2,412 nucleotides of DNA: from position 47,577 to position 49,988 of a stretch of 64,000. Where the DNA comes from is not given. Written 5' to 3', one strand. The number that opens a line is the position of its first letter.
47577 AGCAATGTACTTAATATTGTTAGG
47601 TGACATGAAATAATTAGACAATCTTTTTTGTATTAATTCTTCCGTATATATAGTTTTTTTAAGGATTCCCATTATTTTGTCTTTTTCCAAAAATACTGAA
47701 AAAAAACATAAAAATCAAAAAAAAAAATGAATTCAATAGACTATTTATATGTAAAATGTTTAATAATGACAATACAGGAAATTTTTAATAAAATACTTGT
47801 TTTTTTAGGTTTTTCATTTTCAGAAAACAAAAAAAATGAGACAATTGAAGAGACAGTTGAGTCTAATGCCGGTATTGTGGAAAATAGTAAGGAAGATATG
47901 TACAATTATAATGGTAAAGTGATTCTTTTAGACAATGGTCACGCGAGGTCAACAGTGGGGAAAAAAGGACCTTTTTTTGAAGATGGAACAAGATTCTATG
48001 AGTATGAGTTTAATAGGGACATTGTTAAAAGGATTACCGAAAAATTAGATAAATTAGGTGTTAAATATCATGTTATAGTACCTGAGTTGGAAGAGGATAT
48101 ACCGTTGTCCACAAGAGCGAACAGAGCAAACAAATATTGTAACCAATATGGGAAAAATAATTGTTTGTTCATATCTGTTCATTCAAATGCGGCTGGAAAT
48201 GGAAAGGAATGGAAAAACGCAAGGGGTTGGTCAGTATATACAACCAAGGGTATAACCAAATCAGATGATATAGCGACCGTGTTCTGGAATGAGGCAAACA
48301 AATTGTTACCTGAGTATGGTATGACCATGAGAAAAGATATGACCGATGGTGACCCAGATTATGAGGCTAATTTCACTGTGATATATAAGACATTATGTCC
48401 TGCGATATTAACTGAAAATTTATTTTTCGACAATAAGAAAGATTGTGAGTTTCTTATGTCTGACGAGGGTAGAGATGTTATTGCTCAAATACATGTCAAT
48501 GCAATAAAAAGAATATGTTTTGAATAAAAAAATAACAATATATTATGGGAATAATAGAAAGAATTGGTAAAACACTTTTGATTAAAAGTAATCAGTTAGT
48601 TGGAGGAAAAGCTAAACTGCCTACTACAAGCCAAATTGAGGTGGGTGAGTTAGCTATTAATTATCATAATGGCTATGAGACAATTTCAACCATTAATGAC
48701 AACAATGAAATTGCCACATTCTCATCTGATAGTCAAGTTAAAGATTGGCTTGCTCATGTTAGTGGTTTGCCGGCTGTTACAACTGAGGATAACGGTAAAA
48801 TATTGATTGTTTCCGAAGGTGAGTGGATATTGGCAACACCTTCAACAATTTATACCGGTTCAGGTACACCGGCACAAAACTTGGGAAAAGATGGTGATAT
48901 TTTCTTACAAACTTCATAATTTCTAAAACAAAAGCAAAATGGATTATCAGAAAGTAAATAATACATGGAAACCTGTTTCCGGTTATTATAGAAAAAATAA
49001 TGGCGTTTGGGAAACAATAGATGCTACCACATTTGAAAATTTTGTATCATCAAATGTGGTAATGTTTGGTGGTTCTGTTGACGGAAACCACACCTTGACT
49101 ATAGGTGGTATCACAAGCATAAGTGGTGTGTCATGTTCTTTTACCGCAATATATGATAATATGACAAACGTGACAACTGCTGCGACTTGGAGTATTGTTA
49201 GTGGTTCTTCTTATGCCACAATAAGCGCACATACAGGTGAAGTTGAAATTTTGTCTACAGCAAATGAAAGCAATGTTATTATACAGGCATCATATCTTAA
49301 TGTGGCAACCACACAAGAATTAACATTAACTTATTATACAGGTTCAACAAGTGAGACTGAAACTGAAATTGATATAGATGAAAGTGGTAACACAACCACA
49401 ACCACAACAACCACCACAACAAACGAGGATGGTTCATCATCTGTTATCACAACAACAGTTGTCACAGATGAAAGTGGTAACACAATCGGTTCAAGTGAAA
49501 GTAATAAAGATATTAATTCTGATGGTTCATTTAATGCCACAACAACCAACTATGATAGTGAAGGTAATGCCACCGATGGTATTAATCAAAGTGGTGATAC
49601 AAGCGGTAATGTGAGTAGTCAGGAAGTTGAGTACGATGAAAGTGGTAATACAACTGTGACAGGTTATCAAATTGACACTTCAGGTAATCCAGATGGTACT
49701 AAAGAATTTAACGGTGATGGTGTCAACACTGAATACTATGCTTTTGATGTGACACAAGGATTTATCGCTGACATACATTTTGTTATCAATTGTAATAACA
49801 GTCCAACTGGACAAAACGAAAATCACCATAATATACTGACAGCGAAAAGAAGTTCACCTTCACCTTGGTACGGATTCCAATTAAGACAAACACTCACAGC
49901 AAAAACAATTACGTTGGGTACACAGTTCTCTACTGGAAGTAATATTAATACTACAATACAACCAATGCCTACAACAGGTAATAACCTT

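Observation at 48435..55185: Tailspike cassette flanked by imperfect 62-nt direct repeats derived from the endolysin 3' end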

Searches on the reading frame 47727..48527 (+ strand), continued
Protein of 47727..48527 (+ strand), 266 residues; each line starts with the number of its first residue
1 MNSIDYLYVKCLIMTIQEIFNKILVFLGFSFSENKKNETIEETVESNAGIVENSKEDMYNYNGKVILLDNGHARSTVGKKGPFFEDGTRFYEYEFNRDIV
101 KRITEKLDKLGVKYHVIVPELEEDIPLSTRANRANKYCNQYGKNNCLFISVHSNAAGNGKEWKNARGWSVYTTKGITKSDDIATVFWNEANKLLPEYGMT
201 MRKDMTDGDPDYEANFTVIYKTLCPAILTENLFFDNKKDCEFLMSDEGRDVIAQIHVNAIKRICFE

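Call 17: find_encoding_contigs(protein=P0003, flank=10000, max_places=4)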
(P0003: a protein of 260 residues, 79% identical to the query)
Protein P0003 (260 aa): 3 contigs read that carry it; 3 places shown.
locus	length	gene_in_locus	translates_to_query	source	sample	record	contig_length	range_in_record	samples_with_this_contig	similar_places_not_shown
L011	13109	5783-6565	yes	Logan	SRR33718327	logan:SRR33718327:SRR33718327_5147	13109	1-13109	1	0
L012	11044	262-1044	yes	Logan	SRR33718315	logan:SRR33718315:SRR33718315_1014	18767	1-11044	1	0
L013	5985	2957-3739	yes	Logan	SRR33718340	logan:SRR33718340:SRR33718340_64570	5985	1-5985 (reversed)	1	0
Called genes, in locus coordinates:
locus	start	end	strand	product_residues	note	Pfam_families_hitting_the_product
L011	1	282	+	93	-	?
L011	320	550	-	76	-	-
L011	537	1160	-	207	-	-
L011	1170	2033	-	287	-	-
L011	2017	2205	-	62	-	-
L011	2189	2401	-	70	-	-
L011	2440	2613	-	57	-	-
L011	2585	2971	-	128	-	PF14216:DUF4326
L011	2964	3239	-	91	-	-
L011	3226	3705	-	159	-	PF01661:Macro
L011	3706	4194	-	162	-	-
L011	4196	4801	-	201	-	PF06941:NT5C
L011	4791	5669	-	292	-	-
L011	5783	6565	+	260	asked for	PF01520:Amidase_3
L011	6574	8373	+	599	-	-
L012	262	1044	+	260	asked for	PF01520:Amidase_3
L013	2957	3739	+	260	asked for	PF01520:Amidase_3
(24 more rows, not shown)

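Call 21: find_related_loci(query=A1, collection=viral_contigs, flank=10000)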
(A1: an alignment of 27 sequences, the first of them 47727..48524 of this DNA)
Query A1 (266 aa) in viral_contigs; peptide patterns used: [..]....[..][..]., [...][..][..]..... (x = any residue, [..] = any of these).
163 stretches matched a pattern; 102 encode a relative of the query (tblastn E <= 1e-3); the best 80 are kept; 80 distinct loci.
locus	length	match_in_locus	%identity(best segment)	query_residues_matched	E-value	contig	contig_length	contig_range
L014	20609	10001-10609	79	61-263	5e-113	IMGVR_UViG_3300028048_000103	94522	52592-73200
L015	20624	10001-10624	72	57-264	1e-105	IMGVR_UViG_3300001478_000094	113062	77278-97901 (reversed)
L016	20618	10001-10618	73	61-265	4e-104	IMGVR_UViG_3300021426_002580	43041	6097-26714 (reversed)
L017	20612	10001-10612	68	60-264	1e-96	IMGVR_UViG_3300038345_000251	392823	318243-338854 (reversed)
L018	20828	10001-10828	54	6-264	5e-96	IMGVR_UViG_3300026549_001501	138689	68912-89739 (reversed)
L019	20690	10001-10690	58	34-263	3e-89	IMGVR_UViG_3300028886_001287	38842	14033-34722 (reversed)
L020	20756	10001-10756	54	25-263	3e-89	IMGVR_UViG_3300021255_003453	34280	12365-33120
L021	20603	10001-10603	64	66-266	4e-87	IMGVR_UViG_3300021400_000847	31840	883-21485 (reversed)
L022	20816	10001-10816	51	19-263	2e-82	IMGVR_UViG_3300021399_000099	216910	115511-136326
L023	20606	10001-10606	60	65-262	6e-81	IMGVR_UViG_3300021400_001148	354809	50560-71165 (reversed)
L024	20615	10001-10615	51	65-260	3e-61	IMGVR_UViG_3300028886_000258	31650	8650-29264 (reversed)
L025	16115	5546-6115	51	65-263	7e-61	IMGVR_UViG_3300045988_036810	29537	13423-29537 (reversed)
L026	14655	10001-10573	50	64-263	1e-60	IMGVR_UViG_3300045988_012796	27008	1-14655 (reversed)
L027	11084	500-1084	50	60-263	2e-59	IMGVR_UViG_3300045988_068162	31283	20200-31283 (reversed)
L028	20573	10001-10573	50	64-263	1e-58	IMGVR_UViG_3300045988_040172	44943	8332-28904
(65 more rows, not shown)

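Call 35: search_protein_families(library=pfam, proteins=[L014:10631-12595:+, L014:12665-13321:+, L014:13366-15828:+, L015:10699-12243:+, L015:12321-13169:+, L015:13178-15649:+, L017:10655-11140:-], max_evalue=0.01)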
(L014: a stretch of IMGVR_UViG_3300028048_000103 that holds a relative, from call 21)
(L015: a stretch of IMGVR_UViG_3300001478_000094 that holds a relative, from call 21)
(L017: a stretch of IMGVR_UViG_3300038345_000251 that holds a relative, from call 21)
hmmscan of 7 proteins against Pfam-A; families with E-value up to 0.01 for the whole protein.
L014:10631-12595:+ (654 aa): 0 families

L014:12665-13321:+ (218 aa): 0 families

L014:13366-15828:+ (820 aa): 0 families

L015:10699-12243:+ (514 aa): 0 families

L015:12321-13169:+ (282 aa): 0 families

L015:13178-15649:+ (823 aa): 0 families

L017:10655-11140:- (161 aa): 2 families
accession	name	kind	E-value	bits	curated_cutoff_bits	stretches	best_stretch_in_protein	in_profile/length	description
PF17118.11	DUF5105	-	0.0026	18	30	1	44-101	129-187/189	Domain of unknown function (DUF5105)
PF24872.1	DUF2110_N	-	0.0031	18.1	28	0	106-130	44-68/72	DUF2110 N-terminal domain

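Call 54: search_protein_families(library=pfam, proteins=[L014:10631-12592:+], max_evalue=5)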
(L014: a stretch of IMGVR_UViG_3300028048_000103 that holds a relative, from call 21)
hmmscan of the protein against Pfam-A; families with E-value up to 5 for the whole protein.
L014:10631-12592:+ (654 aa): 2 families
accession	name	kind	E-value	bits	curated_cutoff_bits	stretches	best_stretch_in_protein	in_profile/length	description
PF02913.24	FAD-oxidase_C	-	0.17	12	21.2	0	461-529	119-185/248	FAD linked oxidases, C-terminal domain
PF09282.15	Mago-bind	-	0.64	10.5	20.6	0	174-180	11-17/27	Mago binding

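Call 55: search_protein_families(library=ncbifam, proteins=[window:47727-48524:+], max_evalue=0.1)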
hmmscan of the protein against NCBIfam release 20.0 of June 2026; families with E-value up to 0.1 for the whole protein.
window:47727-48524:+ (266 aa): 3 families
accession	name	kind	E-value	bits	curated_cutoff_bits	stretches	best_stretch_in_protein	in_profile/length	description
TIGR02883.1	spore_cwlD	equivalog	2e-06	28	221.55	1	64-261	1-187/189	N-acetylmuramoyl-L-alanine amidase CwlD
NF038140.1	amidase_Rv3717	exception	4.8e-05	22.9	335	1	90-260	65-227/233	Rv3717 family N-acetylmuramoyl-L-alanine amidase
NF007652.1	PRK10319.1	equivalog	0.0053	16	400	0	53-174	46-153/291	N-acetylmuramoyl-L-alanine amidase AmiA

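Call 85: search_protein_families(library=phrogs, proteins=[L014:10631-12592:+, L014:12665-13318:+, L014:13366-15825:+], max_evalue=0.01)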
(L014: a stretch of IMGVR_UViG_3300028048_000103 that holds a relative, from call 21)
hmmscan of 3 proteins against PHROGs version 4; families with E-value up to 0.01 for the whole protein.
L014:10631-12592:+ (654 aa): 4 families
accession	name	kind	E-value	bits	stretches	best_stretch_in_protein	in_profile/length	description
phrog_27373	-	tail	2.5e-10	40.2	1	381-591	621-817/943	tail protein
phrog_12754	-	unknown function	8.9e-06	25.8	2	380-529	62-209/579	-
phrog_3285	-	tail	0.0019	18.1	1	499-641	226-360/491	minor tail protein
phrog_25468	-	unknown function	0.0046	16.9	0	102-243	228-366/528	-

L014:12665-13318:+ (218 aa): 0 families

L014:13366-15825:+ (820 aa): 1 family
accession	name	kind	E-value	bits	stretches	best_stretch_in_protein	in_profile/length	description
phrog_3563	-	unknown function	0.0058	17.7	1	74-92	26-43/45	-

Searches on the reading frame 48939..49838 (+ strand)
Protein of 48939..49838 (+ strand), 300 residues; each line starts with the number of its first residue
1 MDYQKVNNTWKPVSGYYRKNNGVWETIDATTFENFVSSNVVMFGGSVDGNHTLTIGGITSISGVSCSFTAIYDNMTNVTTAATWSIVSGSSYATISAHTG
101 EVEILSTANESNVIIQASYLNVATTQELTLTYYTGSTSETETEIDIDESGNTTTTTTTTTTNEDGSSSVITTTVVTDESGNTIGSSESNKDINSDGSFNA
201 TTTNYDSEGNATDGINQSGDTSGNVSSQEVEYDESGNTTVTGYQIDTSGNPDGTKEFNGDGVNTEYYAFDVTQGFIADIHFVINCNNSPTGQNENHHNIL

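Call 54: search_protein_families(library=pfam, proteins=[window:48939-49838:+], max_evalue=5)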
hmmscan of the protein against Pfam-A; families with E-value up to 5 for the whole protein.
window:48939-49838:+ (300 aa): 1 family
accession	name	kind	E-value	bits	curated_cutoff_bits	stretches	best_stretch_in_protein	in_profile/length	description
PF00404.24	Dockerin_1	-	2.2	9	22.9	0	179-201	25-47/57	Dockerin type I domain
